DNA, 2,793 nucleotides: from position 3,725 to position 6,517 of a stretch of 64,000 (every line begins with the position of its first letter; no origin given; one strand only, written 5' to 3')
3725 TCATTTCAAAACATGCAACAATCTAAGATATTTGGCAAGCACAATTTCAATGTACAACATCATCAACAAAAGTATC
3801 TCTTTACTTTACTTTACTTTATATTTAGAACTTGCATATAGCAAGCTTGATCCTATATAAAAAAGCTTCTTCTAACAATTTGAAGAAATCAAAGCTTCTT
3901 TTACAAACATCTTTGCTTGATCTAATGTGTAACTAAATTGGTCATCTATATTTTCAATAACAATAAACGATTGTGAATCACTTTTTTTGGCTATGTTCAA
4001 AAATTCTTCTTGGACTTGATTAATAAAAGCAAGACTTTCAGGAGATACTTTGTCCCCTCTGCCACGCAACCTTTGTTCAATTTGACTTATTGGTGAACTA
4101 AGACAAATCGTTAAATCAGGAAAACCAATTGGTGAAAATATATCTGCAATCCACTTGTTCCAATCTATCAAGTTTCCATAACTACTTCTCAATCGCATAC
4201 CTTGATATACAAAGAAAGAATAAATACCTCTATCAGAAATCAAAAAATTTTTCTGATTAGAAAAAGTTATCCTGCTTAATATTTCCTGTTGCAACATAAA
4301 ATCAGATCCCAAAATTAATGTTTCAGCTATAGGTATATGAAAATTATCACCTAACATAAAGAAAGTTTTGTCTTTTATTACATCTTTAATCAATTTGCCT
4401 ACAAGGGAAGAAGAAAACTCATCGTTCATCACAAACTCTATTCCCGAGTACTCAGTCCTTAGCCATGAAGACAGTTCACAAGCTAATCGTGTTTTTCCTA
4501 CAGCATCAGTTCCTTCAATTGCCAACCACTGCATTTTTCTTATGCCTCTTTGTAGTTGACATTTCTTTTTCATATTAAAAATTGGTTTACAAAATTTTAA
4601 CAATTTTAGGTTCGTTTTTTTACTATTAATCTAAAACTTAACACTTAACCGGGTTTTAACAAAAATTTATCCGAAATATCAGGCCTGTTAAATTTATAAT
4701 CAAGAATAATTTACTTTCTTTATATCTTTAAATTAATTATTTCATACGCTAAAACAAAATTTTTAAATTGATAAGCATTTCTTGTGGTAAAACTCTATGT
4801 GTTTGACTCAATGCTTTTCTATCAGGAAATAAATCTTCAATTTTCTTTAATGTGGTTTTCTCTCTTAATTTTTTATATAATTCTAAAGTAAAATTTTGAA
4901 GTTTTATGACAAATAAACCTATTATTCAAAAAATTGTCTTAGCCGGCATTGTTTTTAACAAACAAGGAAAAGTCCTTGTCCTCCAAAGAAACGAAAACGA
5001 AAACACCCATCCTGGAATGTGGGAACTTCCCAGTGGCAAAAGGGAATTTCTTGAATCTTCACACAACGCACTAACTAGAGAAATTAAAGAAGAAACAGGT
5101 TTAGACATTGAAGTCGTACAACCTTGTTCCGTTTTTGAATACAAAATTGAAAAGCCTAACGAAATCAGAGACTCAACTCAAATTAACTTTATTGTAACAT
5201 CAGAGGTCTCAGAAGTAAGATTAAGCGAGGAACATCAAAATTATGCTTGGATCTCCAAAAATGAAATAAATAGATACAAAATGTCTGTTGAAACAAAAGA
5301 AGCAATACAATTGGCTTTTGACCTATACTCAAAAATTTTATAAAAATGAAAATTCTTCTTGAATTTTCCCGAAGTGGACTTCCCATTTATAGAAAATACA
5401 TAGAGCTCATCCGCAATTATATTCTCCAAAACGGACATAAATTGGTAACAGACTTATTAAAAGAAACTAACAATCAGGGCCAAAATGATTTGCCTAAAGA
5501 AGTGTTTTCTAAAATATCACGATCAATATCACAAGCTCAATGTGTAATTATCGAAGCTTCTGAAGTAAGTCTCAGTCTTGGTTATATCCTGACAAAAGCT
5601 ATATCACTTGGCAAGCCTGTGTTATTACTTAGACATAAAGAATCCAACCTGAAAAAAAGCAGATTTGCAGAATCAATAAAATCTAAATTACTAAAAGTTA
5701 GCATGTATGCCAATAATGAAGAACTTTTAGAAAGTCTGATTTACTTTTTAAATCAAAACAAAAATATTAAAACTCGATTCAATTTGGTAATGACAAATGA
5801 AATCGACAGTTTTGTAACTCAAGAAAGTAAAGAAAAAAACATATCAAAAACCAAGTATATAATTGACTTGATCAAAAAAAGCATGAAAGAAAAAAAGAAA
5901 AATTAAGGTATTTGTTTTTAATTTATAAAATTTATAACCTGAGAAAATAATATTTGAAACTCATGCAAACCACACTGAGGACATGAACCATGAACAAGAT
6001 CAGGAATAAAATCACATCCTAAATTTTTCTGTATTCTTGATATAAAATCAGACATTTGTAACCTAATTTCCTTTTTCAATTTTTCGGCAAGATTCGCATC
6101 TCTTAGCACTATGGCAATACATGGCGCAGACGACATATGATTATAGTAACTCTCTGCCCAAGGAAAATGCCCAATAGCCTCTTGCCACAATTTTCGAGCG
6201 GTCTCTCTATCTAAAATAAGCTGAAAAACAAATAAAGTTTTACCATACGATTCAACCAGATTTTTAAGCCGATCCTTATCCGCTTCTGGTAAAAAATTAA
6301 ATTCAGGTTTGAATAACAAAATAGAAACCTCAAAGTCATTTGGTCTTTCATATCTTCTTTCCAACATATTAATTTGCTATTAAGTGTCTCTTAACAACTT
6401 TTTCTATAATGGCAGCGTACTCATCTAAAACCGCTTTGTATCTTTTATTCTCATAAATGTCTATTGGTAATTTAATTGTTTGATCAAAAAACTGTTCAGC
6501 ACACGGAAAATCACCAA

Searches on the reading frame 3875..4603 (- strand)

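Call 81: search_protein_families(library=pfam, proteins=[window:3875-4603:-], max_evalue=0.01)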
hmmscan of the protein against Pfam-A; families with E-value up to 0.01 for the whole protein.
window:3875-4603:- (243 aa): 2 families
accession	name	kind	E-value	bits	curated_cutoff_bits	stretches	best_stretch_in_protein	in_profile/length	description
PF02223.23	Thymidylate_kin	-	1.9e-13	51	27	1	29-215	1-172/185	Thymidylate kinase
PF01712.25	dNK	-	3.7e-05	24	27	1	28-233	2-194/203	Deoxynucleoside kinase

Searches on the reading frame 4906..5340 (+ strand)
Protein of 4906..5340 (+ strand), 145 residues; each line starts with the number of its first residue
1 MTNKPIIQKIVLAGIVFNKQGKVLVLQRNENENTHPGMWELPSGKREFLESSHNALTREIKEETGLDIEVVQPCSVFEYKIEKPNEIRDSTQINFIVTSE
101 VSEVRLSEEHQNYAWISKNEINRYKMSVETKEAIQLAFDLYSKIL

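Call 82: search_protein_families(library=pfam, proteins=[window:4906-5340:+], max_evalue=0.01)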
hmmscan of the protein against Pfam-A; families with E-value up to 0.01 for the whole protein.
window:4906-5340:+ (145 aa): 3 families
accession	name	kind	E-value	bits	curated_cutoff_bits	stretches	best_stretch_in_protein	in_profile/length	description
PF00293.34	NUDIX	-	1.9e-16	60.7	21.1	1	13-134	7-131/134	NUDIX domain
PF14815.12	NUDIX_4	-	5.6e-09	36.2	35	1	13-134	2-111/113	NUDIX domain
PF14508.12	GH97_N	-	0.00037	20.5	25.3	1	3-131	27-145/229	Glycosyl-hydrolase 97 N-terminal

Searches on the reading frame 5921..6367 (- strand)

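Call 81: search_protein_families(library=pfam, proteins=[window:5921-6367:-], max_evalue=0.01)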
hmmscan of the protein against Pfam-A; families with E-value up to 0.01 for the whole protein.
window:5921-6367:- (149 aa): 1 family
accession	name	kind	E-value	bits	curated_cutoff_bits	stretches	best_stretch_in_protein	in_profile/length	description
PF00334.24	NDK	-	0.0037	17.6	27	1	50-142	37-131/135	Nucleoside diphosphate kinase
